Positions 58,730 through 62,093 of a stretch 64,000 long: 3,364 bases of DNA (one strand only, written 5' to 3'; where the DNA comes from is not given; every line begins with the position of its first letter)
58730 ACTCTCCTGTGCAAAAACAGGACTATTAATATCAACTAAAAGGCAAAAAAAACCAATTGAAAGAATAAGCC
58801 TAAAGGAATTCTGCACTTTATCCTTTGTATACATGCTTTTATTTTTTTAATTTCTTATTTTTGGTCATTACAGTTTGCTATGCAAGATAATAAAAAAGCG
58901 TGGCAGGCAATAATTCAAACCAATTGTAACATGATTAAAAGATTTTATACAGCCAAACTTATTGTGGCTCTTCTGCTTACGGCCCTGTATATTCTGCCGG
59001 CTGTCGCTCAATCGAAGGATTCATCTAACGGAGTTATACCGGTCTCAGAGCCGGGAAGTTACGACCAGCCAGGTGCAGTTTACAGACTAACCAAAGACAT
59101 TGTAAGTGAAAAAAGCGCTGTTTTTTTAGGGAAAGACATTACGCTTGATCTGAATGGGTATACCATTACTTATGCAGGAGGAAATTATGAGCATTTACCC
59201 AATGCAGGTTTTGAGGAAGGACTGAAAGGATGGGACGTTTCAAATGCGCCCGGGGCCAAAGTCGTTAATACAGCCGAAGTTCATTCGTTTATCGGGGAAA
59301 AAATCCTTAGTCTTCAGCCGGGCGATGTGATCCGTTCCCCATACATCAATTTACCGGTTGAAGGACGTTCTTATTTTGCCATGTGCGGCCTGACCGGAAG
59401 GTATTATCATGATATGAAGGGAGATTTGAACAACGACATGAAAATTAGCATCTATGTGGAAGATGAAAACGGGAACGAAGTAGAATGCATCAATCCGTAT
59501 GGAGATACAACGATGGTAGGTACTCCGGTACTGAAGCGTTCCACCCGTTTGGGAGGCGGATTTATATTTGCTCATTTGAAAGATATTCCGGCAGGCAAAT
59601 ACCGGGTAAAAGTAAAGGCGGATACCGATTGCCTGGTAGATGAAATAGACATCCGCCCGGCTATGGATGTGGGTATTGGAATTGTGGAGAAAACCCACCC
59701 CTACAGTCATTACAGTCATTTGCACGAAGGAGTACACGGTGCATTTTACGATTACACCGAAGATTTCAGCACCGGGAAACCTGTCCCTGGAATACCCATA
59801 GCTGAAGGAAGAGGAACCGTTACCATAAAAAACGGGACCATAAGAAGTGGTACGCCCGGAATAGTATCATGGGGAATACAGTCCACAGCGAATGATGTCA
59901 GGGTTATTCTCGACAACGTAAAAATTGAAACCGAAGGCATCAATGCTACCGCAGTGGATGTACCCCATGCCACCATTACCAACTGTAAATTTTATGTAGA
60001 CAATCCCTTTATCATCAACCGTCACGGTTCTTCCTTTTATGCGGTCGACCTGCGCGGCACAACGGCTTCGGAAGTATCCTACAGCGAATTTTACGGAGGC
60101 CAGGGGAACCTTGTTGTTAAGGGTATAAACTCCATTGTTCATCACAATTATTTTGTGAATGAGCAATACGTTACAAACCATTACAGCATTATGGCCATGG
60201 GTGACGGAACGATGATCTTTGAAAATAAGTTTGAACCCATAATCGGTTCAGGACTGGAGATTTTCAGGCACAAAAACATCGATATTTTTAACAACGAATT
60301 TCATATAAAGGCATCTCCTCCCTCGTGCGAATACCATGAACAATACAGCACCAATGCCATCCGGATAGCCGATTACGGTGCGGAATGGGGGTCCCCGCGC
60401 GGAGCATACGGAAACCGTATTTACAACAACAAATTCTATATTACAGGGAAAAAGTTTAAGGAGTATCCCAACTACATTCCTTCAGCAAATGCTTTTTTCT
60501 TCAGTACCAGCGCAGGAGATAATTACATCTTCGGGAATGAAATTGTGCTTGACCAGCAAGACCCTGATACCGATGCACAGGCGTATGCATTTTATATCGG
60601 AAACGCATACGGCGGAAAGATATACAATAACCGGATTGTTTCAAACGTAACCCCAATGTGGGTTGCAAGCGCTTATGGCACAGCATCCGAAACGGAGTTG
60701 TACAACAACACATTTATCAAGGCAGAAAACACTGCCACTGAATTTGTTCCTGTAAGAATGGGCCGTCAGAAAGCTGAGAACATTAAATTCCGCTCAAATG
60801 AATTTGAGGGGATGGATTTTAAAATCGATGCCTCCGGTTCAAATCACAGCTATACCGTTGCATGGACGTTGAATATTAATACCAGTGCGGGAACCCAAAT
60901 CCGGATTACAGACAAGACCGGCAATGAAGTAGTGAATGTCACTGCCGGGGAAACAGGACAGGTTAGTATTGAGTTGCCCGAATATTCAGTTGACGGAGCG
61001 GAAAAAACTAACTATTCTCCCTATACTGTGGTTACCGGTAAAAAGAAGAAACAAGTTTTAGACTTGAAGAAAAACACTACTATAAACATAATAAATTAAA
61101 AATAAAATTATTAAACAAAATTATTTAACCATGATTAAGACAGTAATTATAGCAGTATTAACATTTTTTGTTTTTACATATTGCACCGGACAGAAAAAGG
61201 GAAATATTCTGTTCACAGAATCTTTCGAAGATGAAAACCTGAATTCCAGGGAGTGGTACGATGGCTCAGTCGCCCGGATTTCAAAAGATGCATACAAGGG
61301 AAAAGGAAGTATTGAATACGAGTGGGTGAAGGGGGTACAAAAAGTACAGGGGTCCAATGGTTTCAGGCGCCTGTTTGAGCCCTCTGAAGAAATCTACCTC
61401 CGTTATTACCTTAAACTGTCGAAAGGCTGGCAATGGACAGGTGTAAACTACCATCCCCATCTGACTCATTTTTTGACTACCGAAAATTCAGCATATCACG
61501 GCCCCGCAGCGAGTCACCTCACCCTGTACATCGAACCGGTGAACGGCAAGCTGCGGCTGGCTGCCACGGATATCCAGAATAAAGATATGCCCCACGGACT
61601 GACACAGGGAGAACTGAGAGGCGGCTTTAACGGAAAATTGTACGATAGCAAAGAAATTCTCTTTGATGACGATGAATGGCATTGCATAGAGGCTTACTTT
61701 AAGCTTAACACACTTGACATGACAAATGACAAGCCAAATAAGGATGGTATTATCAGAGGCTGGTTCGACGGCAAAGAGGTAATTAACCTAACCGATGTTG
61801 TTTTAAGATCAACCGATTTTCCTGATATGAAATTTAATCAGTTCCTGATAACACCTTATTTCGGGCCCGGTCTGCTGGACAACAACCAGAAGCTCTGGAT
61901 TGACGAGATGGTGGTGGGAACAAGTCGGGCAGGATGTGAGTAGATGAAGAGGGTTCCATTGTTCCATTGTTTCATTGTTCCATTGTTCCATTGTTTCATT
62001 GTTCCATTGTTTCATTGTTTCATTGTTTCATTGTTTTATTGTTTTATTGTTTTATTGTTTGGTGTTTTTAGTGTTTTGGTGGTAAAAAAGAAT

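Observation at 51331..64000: Expanded family of ~290-aa jelly-roll domains with a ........(Y/F)GN signature: candidate new glycan-cleaving family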

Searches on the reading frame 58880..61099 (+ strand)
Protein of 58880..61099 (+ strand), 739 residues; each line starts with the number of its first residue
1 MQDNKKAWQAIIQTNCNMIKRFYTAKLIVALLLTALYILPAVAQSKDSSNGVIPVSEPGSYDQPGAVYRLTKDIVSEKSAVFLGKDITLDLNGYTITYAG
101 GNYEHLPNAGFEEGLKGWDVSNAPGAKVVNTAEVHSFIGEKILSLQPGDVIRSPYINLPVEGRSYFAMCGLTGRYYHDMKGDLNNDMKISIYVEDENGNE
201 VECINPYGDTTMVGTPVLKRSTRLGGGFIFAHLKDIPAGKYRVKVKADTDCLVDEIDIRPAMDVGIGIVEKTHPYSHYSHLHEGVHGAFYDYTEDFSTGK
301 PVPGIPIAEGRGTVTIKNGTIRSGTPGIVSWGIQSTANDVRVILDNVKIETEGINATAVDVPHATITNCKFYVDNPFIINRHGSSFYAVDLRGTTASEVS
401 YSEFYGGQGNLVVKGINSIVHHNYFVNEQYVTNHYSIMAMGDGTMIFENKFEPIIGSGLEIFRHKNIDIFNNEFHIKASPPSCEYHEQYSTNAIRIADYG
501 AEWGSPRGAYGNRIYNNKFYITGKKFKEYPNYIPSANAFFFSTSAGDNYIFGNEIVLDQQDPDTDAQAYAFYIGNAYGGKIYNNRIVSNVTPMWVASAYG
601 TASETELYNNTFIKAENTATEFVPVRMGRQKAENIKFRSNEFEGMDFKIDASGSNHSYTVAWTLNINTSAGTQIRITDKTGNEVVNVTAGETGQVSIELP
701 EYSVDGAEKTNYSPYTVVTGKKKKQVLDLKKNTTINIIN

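Call 4: search_protein_families(library=pfam, proteins=[window:58880-61099:+], max_evalue=1)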
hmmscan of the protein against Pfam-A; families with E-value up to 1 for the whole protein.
window:58880-61099:+ (739 aa): 3 families
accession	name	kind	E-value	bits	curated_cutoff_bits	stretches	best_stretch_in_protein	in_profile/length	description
PF17936.7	Big_6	-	0.00097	19.8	27.6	1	668-706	21-59/83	Bacterial Ig domain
PF13860.13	FlgD_ig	-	0.0061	17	27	1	659-699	11-54/79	FlgD Ig-like domain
PF11974.14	bMG3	-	0.22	11.9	34.9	1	667-735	26-91/103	Bacterial alpha-2-macroglobulin MG3 domain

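Call 7: search_protein_families(library=ncbifam, proteins=[window:58880-61099:+], max_evalue=1)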
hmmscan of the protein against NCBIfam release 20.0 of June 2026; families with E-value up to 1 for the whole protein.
window:58880-61099:+ (739 aa): 0 families

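Call 59: search_solved_structures(query=window:58880-61099:+, max_evalue=1)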
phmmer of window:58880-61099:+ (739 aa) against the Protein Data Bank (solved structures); distinct sequences matched with E-value up to 1: 0.

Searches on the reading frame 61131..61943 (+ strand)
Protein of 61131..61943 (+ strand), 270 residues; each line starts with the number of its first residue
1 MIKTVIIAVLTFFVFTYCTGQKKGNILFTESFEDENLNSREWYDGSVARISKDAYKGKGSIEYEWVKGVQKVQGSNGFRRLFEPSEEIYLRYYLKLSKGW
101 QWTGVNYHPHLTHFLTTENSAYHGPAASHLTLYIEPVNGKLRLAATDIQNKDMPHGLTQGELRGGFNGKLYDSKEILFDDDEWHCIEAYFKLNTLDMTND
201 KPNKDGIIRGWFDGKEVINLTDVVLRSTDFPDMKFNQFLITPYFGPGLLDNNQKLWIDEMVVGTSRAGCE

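Call 4: search_protein_families(library=pfam, proteins=[window:61131-61943:+], max_evalue=1)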
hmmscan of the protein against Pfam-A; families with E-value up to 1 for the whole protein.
window:61131-61943:+ (270 aa): 3 families
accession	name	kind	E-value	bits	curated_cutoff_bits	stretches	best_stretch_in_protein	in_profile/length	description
PF21294.4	Polysacc_lyase_14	-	0.00024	21.3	27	1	174-245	133-196/215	Polysaccharide lyase 14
PF14099.13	Polysacc_lyase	-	0.015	15.6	29.9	1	43-241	17-186/210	Polysaccharide lyase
PF11463.14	R-HINP1I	-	0.051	13.5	25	1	20-75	92-148/208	R.HinP1I restriction endonuclease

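Call 7: search_protein_families(library=ncbifam, proteins=[window:61131-61943:+], max_evalue=1)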
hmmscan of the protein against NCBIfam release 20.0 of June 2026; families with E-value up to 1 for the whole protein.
window:61131-61943:+ (270 aa): 0 families

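Call 30: find_homologous_proteins(query=window:61131-61943:+, max_evalue=0.001)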
Query window:61131-61943:+ (270 aa): 1380 proteins with E <= 0.001 among 1793 candidates; the best 120 are listed.
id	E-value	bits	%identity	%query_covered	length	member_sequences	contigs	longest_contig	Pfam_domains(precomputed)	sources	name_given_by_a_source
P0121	1.1e-186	637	100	100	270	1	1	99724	-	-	-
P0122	6.4e-165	565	87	100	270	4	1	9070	-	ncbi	-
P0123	7.6e-163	558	87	100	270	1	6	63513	-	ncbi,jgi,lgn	-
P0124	1.1e-138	479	78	90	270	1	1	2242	-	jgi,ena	-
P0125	2.9e-138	478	73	100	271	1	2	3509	PF14099.14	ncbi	-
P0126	1.2e-136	472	74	100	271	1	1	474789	PF14099.14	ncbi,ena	-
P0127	1.5e-136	472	72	100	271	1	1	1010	-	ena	-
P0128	1.0e-134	466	70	99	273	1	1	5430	-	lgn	-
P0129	4.4e-134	464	72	100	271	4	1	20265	PF14099.14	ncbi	-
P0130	1.3e-133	463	73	100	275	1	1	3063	-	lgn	-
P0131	2.4e-133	462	71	100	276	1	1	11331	-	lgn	-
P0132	4.8e-133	461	72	100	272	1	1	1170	-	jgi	jgi:hypothetical protein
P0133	3.0e-130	451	72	96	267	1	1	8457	-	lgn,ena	-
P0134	4.4e-130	451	70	99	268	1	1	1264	-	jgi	jgi:hypothetical protein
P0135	6.0e-130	450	73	90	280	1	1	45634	-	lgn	-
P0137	1.6e-128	446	68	97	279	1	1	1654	PF14099.14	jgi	-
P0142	7.2e-127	440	71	93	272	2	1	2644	PF14099.14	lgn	-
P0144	2.4e-126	439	73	90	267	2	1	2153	PF14099.14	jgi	-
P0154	1.6e-125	436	68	99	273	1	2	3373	PF14099.14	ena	-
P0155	3.5e-125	435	68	98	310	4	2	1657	PF14099.14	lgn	-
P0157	6.8e-125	434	65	99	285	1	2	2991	PF14099.14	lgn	-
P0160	2.8e-124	432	69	95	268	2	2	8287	PF14099.14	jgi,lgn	jgi:hypothetical protein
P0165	5.6e-124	431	67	99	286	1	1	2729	PF14099.14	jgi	-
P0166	5.9e-124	431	67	100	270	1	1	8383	PF14099.14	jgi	jgi:hypothetical protein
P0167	8.3e-124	430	68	98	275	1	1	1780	PF14099.14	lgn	-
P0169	2.0e-123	429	72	90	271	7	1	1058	PF14099.14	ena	-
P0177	4.0e-123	428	68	97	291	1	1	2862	PF14099.14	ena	-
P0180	6.0e-123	428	67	100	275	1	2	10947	PF14099.14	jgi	jgi:hypothetical protein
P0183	6.3e-123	427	68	98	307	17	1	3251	PF14099.14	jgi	jgi:hypothetical protein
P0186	1.1e-122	427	66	99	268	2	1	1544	PF14099.14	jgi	jgi:hypothetical protein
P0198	4.9e-122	425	68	97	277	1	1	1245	PF14099.14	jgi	jgi:hypothetical protein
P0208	1.7e-121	423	65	99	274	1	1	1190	PF14099.14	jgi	jgi:hypothetical protein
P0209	1.7e-121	423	64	99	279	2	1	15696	PF14099.14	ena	-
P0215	4.5e-121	421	67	96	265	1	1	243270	PF14099.14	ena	-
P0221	1.8e-120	419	63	97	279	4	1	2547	PF14099.14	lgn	-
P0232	4.0e-120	418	65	99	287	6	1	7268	PF14099.14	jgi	jgi:hypothetical protein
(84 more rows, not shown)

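Call 33: search_solved_structures(query=A3, max_evalue=10, show_alignments=4)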
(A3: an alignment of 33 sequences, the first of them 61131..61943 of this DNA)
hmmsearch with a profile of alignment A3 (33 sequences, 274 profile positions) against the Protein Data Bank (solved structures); distinct sequences matched with E-value up to 10: 0.

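Call 44: search_protein_families(library=phrogs, proteins=[window:61131-61943:+], max_evalue=0.01)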
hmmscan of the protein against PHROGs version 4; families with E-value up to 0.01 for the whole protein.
window:61131-61943:+ (270 aa): 0 families
